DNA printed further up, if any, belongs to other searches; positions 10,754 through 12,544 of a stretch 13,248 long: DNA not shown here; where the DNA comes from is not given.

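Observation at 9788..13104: Compact three-gene operon: TPM-like protein, tandem Tim44-like/zinc-ribbon protein and SPFH/zinc-ribbon protein. It is a YdjGHI-like membrane module without PspA.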

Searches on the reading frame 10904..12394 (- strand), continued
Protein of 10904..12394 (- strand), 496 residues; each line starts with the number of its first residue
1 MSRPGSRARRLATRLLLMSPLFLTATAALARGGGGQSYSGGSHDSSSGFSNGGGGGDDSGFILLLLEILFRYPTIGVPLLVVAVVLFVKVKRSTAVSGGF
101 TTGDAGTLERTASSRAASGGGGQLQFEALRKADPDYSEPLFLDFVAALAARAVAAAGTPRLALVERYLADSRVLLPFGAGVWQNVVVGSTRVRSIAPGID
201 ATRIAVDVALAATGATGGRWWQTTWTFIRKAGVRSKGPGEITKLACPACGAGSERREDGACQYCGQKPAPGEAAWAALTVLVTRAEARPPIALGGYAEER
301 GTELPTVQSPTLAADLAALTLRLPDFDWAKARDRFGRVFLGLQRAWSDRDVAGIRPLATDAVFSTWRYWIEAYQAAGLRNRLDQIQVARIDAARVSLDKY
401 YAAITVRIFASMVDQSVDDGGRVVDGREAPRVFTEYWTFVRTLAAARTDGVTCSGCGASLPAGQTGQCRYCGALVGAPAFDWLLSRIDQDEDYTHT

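Call 41: predict_structure(alignment_id=A1)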
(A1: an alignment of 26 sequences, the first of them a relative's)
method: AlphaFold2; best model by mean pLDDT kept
length: 496 residues; sequences in the alignment: 26
mean_pLDDT: 73.9   pTM: 0.68
mean pLDDT of the five models: 73.9, 72.9, 71.5, 70.2, 68.9
residues with pLDDT >= 90: 119; 70-90: 220; 50-70: 72; < 50: 85
segments of 3 or more residues with pLDDT < 50: 1-3, 22-59, 91-121, 296-298, 447-449, 472-474
pLDDT, mean of each block of 10 residues (from residue 1): 57 67 37 29 28 37 76 80 72 36 32 33 75 88 90 88 88 84 82 88 92 79 94 81 75 75 86 93 77 51 78 91 90 95 93 84 82 84 93 90 93 90 88 89 62 60 57 54 85 60
secondary structure, 60 per line:
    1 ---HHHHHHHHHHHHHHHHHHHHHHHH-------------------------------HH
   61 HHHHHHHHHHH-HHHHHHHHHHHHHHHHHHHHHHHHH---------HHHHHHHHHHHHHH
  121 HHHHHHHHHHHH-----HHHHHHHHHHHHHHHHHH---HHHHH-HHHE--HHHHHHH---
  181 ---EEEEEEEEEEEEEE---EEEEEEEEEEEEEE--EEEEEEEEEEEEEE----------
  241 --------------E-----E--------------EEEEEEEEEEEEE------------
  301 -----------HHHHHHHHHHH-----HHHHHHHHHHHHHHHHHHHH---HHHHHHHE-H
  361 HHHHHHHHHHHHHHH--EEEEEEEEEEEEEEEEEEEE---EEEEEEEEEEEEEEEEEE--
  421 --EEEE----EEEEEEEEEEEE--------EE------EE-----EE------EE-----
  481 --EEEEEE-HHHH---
elements in order: H4-27 H59-71 H73-97 H107-132 H138-155 H159-163 H171-177 E184-197 E201-214 E217-230 E276-288 H312-322 H328-347 H351-357 H360-375 E378-397 E401-418 E423-426 E431-442 E483-488 H490-493

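Call 46: fold_search(model_id=the predicted structure, library=pdb)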
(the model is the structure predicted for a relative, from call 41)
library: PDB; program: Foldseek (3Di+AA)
matches with E <= 10: 933; with E <= 0.001: 41
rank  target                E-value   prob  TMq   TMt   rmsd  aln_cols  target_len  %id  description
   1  8qsj_d                2.1e-06  1.00  0.22  0.42   7.5       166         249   14  Human mitoribosomal large subunit assembly intermediate 2 with GTPBP7 (released 2023-12-13)
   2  9e9c_d                3.0e-06  1.00  0.24  0.45   7.7       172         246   18  Mouse mitoribosome large subunit assembly intermediate bound to NSUN4, METRF4, GTPBP7, GTPBP10 and the MALSU1-L0R8F8-m (released 2025-08-06)
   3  7qi4_d                3.1e-06  1.00  0.22  0.43   6.2       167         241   15  Human mitochondrial ribosome at 2.2 A resolution (bound to partly built tRNAs and mRNA) (released 2022-07-13)
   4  7o9k_d                3.7e-06  1.00  0.22  0.45   6.0       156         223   17  Human mitochondrial ribosome large subunit assembly intermediate with MTERF4-NSUN4, MRM2, MTG1, the MALSU module, GTPB (released 2021-06-30)
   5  9hch_d                4.4e-06  1.00  0.23  0.49   3.4       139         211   16  Mouse mitoribosome large subunit assembly intermediate bound to NSUN4, METRF4, GTPBP7 and the MALSU1-L0R8F8-mt-ACP com (released 2025-06-18)
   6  7ods_d                5.0e-06  1.00  0.22  0.45   4.9       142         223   16  State B of the human mitoribosomal large subunit assembly intermediate (released 2021-06-23)
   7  6zm5_d                5.0e-06  1.00  0.22  0.42   6.2       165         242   16  Human mitochondrial ribosome in complex with OXA1L, mRNA, A/A tRNA, P/P tRNA and nascent polypeptide (released 2021-01-13)
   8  6i9r_d                5.2e-06  1.00  0.22  0.47   7.3       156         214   16  Large subunit of the human mitochondrial ribosome in complex with Virginiamycin M and Quinupristin (released 2020-07-08)
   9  7qh6_d                6.6e-06  1.00  0.24  0.59   6.4       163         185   16  Cryo-EM structure of the human mtLSU assembly intermediate upon MRM2 depletion - class 1 (released 2022-03-02)
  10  7po4_d                6.6e-06  1.00  0.22  0.42   7.4       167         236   16  Assembly intermediate of human mitochondrial ribosome large subunit (largely unfolded rRNA with MALSU1, L0R8F8 and ACP (released 2022-06-15)
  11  2cw9                  7.4e-06  1.00  0.25  0.61   4.4       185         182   17  Crystal structure of human Tim44 C-terminal domain (released 2005-12-17)
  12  8pk0_d                7.8e-06  1.00  0.22  0.40   4.9       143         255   16  human mitoribosomal large subunit assembly intermediate 1 with GTPBP10-GTPBP7 (released 2023-12-13)
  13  8k2a_Ls               8.3e-06  1.00  0.21  0.46   5.1       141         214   16  Cryo-EM structure of the human 55S mitoribosome with Tigecycline (released 2024-07-10)
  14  6zsb_d                9.3e-06  1.00  0.24  0.51   6.4       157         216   16  Human mitochondrial ribosome in complex with mRNA and P-site tRNA (released 2020-09-16)
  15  7o9m_d                1.0e-05  1.00  0.22  0.45   6.1       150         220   17  Human mitochondrial ribosome large subunit assembly intermediate with MTERF4-NSUN4, MRM2, MTG1 and the MALSU module (released 2021-06-30)
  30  3qk9_A                1.3e-04  1.00  0.21  0.53   3.9       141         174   13  Yeast Tim44 C-terminal domain complexed with Cymal-3 (released 2011-03-09)
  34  3qk9_B                2.0e-04  1.00  0.21  0.53   3.8       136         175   12  Yeast Tim44 C-terminal domain complexed with Cymal-3 (released 2011-03-09)
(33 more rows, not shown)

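Call 57: find_related_loci(query=A1, collection=viral_contigs, flank=5000)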
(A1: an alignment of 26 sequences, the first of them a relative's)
Query A1 (496 aa) in viral_contigs; peptide patterns used: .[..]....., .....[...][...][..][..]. (x = any residue, [..] = any of these).
334 stretches matched a pattern, but none encodes a relative of the query by tblastn (E <= 1e-3).

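Call 75: search_protein_families(library=pfam, proteins=[L009:11511-12029:+, L023:2970-4154:+], max_evalue=0.1)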
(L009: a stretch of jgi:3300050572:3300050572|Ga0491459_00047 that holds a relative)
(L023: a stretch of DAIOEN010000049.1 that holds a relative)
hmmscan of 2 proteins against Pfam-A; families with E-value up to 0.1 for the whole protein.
L009:11511-12029:+ (172 aa): 0 families

L023:2970-4154:+ (394 aa): 15 families
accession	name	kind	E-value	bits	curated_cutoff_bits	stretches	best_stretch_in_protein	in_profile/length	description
PF00092.34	VWA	-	5.4e-16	59.7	23.8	1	120-284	1-155/174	von Willebrand factor type A domain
PF25106.1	VWA_4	-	1.1e-12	48.3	27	1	121-266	2-135/169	von Willebrand factor A domain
PF13519.12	VWA_2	-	1.5e-10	42.1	27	1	121-234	1-106/107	von Willebrand factor type A domain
PF12773.13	DZR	-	1.9e-08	34.8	27.3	1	7-63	1-45/45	Double zinc ribbon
PF13240.11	Zn_Ribbon_1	-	7.8e-07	29.1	25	1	44-64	1-21/23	zinc-ribbon domain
PF20782.3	TssR_VWA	-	6e-06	25.9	25.7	1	101-256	30-186/304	TssR protein VWA domain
PF24460.1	DUF7575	-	3.2e-05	23.6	28.5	2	44-63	5-24/28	Domain of unknown function (DUF7575)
PF13248.11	Zn_ribbon_3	-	9.4e-05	22.2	27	1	43-63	3-23/26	zinc-ribbon domain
PF24463.1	DUF7577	-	0.0011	19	28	1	45-63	5-23/27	Domain of unknown function (DUF7577)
PF13768.12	VWA_3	-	0.0014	19.2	27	1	120-286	2-152/155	von Willebrand factor type A domain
PF13717.11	Zn_ribbon_4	-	0.0031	17.9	30.3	1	22-50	5-33/36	zinc-ribbon domain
PF17032.10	Zn_ribbon_15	-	0.034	15.4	28.9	0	19-63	37-73/73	zinc-ribbon family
PF14369.11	Zn_ribbon_19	-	0.042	14.4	30.8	1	20-49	3-28/35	zinc-ribbon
PF18912.6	DZR_2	-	0.054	13.8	27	0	6-30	9-32/56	Double zinc ribbon domain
PF10122.14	Zn_ribbon_Com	-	0.094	12.6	22.9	0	18-52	3-34/52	Mu-like prophage protein Com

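Call 76: search_protein_representatives(alignment_id=A1)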
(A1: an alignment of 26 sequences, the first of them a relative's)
Query: 26 sequences, 499 profile positions. Proteins with E-value up to 0.001 (for the whole library): 7083; up to 1e-10: 3752; up to 1e-30: 1497. The best 150 are listed.
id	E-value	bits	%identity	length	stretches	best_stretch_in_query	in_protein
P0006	3.2e-199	679.2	-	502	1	8-499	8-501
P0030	5.4e-183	625.6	-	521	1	1-497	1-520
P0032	1.3e-178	611.1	-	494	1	9-499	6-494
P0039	5.7e-172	589.2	-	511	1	6-499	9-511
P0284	2.1e-170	584.1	-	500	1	10-498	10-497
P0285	3.6e-167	573.4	-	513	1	14-499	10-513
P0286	7.6e-167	572.3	-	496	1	7-499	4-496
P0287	1.2e-164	565.1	-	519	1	11-499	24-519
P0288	8.2e-164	562.3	-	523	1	15-499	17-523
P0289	1.8e-162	557.9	-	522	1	10-499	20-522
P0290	3.0e-162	557.2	-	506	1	8-499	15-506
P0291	1.7e-161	554.7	-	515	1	14-497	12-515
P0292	4.9e-161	553.2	-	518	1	11-499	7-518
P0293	1.4e-160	551.7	-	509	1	10-499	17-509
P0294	2.2e-160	551.0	-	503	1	8-498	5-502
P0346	2.5e-146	504.7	-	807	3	11-499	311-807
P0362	1.6e-143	495.4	-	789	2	13-498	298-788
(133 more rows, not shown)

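Call 83: search_solved_structures(query=A1, max_evalue=1)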
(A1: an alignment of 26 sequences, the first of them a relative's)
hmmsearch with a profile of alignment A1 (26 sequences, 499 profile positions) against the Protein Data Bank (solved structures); distinct sequences matched with E-value up to 1: 29.
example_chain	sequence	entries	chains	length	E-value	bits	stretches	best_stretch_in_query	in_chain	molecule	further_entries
6gaw_Bi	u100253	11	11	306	2.4e-07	32.9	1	316-441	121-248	mL45 | Mitochondrial ribosomal protein L45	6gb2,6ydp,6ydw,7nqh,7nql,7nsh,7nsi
4ce4_i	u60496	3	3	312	2.5e-07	32.9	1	316-441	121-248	MRPL45 | MITORIBOSOMAL PROTEIN ML45, MRPL45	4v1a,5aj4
9e9c_d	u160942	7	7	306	1.1e-06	30.8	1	314-445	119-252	Large ribosomal subunit protein mL45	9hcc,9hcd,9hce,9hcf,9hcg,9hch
7qh7_d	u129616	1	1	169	3.6e-06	29.1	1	316-444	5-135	39S ribosomal protein L45, mitochondrial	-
6nu2_d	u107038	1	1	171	3.8e-06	29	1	316-444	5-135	39S ribosomal protein L45, mitochondrial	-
9dbf_A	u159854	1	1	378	7.2e-06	28.1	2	24-65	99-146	Tet4 Variant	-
9dbd_A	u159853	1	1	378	7.2e-06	28.1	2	24-65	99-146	Tet4 Variant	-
7o9m_d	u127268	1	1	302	1.2e-05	27.4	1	315-443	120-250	39S ribosomal protein L45, mitochondrial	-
3j7y_d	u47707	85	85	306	1.2e-05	27.3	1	315-443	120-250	mL45 | 39S ribosomal protein L45, mitochondrial | Large ribosomal subunit protein mL45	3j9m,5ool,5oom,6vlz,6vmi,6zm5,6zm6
6i9r_d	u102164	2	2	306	1.2e-05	27.3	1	315-443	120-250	39S ribosomal protein L45, mitochondrial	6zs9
6nu3_d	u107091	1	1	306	1.2e-05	27.3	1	315-443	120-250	cDNA FLJ61100, highly similar to 39S ribosomal protein L45, mitochondrial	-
1s72_Z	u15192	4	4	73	0.0066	18.3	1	444-484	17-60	50S ribosomal protein L37Ae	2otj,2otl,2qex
3g4s_Z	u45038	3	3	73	0.0066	18.3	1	444-484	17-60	50S ribosomal protein L37Ae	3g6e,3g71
1vq4_Z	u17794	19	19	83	0.0086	17.9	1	444-484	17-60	50S ribosomal protein L37Ae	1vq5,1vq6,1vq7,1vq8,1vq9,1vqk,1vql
2qa4_Z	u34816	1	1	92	0.0094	17.8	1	444-484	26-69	50S ribosomal protein L37Ae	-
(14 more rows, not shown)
